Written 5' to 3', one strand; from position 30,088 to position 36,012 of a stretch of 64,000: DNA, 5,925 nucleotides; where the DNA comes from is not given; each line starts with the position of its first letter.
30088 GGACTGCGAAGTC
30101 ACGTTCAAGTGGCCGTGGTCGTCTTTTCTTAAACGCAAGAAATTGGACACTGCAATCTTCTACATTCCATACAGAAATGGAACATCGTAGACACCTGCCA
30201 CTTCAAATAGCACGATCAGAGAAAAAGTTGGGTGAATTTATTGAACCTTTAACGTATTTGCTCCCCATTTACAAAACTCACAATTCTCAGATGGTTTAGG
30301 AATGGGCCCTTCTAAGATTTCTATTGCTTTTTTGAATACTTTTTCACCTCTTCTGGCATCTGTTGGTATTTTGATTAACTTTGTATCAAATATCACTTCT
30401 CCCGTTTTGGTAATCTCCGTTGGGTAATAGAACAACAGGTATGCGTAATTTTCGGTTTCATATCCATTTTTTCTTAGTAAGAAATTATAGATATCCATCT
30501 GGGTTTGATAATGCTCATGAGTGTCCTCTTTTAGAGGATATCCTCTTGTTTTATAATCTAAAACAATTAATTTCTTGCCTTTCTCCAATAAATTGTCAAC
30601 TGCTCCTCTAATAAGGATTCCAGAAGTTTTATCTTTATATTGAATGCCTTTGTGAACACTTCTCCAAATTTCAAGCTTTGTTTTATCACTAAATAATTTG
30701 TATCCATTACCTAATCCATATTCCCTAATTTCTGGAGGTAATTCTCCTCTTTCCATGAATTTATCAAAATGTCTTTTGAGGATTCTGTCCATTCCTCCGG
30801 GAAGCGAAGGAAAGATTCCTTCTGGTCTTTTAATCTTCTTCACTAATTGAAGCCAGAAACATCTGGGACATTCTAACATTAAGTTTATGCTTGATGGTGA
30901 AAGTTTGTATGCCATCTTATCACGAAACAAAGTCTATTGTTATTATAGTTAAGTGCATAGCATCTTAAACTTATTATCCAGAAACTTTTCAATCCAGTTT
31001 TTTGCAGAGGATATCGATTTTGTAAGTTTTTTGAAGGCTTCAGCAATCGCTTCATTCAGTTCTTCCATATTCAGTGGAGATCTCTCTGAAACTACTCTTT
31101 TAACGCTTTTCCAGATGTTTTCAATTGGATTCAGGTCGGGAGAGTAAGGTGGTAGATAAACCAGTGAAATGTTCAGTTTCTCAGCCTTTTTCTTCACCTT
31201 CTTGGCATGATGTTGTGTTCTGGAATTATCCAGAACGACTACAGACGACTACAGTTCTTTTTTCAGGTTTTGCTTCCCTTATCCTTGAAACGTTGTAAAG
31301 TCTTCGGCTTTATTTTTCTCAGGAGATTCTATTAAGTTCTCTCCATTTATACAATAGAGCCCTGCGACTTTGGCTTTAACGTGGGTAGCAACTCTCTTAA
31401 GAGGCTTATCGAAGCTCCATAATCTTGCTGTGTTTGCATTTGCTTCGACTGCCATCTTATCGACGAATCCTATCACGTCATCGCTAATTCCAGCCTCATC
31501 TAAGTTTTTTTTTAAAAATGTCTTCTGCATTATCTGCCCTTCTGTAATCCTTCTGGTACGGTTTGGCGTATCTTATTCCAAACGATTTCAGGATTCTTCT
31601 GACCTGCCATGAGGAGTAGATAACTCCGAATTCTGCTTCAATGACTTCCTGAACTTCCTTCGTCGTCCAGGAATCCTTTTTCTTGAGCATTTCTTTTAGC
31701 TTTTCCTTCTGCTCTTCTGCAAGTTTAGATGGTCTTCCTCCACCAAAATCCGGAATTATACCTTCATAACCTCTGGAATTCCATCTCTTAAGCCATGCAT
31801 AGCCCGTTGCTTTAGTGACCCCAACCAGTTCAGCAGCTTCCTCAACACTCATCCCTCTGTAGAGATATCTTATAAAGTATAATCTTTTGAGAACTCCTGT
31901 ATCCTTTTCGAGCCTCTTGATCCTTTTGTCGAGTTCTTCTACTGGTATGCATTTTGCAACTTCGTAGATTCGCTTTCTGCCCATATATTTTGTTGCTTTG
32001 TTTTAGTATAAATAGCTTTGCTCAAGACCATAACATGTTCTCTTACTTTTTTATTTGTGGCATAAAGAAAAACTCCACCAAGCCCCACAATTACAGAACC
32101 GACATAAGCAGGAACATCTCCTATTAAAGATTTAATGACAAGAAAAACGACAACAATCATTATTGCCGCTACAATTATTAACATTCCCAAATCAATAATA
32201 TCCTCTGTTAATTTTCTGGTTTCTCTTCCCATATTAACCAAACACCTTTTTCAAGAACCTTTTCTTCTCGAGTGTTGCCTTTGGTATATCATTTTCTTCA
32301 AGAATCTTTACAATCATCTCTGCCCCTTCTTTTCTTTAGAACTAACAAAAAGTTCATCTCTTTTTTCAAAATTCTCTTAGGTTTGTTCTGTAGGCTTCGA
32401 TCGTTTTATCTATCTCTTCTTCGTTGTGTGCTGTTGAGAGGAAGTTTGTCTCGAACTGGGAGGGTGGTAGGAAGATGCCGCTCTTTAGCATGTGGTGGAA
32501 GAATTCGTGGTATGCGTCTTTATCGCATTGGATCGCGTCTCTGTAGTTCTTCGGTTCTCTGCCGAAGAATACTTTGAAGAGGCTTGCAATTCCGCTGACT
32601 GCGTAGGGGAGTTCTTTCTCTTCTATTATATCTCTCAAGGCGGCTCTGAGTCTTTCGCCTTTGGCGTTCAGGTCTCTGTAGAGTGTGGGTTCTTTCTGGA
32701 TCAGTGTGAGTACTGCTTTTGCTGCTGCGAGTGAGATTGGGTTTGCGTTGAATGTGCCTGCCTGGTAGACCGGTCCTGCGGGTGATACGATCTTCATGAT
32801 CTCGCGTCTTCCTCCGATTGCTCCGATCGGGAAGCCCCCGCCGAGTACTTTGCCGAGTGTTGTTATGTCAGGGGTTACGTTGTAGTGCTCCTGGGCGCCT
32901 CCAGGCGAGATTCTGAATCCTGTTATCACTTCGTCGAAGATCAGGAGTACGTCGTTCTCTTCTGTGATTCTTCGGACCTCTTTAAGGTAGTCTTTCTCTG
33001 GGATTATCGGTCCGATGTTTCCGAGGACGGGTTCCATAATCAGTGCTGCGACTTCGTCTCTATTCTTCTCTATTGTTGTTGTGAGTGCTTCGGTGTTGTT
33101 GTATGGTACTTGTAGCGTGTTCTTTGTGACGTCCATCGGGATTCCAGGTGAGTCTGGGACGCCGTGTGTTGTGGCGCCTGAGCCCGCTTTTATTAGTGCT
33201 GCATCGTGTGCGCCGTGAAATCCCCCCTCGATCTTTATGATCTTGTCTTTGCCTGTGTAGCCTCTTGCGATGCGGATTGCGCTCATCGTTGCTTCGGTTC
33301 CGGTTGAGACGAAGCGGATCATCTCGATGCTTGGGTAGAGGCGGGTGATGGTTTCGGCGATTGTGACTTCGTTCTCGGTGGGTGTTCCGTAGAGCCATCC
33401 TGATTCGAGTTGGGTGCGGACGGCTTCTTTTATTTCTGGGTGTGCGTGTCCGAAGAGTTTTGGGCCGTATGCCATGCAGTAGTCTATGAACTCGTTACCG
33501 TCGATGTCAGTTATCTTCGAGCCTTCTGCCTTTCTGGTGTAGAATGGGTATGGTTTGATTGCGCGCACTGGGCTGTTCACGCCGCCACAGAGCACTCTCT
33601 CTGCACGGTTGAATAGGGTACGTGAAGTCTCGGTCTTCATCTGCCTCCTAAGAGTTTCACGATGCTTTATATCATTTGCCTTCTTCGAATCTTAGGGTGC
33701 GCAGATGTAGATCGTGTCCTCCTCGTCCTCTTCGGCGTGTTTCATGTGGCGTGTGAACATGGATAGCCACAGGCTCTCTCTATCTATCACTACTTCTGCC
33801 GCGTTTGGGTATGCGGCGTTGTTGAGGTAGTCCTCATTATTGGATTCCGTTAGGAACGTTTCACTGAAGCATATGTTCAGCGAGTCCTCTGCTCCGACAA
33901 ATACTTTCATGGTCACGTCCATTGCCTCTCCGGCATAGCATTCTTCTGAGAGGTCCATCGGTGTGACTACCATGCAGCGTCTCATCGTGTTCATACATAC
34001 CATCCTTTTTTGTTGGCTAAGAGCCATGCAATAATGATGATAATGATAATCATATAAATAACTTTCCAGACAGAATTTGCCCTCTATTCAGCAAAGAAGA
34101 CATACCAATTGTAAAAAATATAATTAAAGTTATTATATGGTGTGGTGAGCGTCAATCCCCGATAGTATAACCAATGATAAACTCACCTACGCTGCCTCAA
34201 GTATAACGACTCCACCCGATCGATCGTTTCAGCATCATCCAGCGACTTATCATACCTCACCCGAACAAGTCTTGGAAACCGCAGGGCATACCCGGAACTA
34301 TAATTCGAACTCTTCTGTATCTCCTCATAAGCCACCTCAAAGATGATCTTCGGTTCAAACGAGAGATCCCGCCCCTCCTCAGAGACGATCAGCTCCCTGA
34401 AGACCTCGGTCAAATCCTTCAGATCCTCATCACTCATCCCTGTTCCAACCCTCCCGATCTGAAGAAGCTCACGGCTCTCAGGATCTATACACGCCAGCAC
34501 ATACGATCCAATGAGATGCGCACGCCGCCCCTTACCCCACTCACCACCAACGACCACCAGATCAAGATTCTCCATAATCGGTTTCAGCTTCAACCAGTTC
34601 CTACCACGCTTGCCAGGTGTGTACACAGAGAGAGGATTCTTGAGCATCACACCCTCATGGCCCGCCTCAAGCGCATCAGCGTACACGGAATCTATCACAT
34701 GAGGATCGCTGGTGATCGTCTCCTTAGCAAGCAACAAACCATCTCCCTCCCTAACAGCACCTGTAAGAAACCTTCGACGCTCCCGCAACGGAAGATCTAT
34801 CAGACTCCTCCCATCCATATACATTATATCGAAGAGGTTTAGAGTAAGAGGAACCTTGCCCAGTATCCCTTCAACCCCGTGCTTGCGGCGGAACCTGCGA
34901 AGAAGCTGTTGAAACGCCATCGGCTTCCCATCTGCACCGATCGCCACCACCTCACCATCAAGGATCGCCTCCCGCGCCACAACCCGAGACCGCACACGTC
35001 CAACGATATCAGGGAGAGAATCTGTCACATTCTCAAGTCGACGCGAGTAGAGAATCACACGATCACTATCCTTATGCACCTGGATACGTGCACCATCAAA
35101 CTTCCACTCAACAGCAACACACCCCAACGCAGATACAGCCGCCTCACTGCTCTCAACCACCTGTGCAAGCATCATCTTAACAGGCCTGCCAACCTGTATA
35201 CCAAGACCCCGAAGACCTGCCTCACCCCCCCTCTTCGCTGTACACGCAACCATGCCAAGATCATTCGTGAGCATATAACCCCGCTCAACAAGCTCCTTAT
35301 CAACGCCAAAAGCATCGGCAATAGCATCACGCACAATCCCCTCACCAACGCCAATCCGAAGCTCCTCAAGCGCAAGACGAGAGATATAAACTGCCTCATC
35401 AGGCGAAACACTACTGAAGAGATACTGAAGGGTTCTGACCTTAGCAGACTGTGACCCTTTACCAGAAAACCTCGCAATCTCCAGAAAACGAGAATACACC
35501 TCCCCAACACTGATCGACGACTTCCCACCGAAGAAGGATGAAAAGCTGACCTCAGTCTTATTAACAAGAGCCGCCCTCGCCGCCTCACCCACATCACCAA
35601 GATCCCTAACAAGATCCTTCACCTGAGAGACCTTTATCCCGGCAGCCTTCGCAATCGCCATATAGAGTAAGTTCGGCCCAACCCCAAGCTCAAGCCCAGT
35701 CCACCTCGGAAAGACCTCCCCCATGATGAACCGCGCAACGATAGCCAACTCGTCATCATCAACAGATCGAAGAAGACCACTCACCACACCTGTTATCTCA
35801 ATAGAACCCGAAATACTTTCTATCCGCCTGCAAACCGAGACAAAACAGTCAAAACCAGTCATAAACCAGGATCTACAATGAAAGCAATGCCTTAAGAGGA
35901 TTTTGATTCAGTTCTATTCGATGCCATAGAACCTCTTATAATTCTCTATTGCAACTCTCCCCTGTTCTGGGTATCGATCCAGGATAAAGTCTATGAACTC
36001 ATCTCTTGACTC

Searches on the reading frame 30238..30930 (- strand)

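Call 18: search_protein_families(library=pfam, proteins=[window:30238-30930:-], max_evalue=0.00001)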
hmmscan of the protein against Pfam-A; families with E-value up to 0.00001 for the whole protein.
window:30238-30930:- (230 aa): 1 family
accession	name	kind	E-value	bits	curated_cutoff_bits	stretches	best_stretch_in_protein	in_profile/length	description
PF12705.13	PDDEXK_1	-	1.4e-14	55.1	22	1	85-222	120-242/247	PD-(D/E)XK nuclease superfamily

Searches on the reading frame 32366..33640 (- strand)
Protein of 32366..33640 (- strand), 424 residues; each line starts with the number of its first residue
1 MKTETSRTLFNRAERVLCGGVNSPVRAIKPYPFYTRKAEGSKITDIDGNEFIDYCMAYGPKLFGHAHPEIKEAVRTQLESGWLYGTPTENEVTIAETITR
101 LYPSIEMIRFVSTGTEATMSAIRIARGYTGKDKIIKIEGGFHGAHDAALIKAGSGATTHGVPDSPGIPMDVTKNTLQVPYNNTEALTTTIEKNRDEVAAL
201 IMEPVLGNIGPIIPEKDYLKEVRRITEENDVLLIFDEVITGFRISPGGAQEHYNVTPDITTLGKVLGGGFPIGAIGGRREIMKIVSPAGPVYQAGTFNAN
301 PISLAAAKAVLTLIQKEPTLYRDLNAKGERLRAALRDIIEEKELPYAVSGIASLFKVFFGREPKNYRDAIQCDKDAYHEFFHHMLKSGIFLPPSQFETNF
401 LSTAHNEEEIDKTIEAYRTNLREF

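Call 18: search_protein_families(library=pfam, proteins=[window:32366-33640:-], max_evalue=0.00001)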
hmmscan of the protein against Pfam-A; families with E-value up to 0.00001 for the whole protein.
window:32366-33640:- (424 aa): 1 family
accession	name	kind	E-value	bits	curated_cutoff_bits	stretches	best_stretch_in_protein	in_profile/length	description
PF00202.27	Aminotran_3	-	1.8e-74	251.3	30.5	1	31-391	9-371/403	Aminotransferase class-III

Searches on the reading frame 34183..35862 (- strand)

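Call 18: search_protein_families(library=pfam, proteins=[window:34183-35862:-], max_evalue=0.00001)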
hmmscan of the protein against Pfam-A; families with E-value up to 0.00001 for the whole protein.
window:34183-35862:- (559 aa): 3 families
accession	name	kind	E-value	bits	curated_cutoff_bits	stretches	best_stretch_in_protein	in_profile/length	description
PF01068.26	DNA_ligase_A_M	-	1.2e-55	188.8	26.2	1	231-427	2-204/204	ATP dependent DNA ligase domain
PF04675.19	DNA_ligase_A_N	-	7.8e-40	137.3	24.6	1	4-182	2-174/174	DNA ligase N terminus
PF04679.21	DNA_ligase_A_C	-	1.8e-16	60.7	27.5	1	448-539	2-94/94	ATP dependent DNA ligase C terminal region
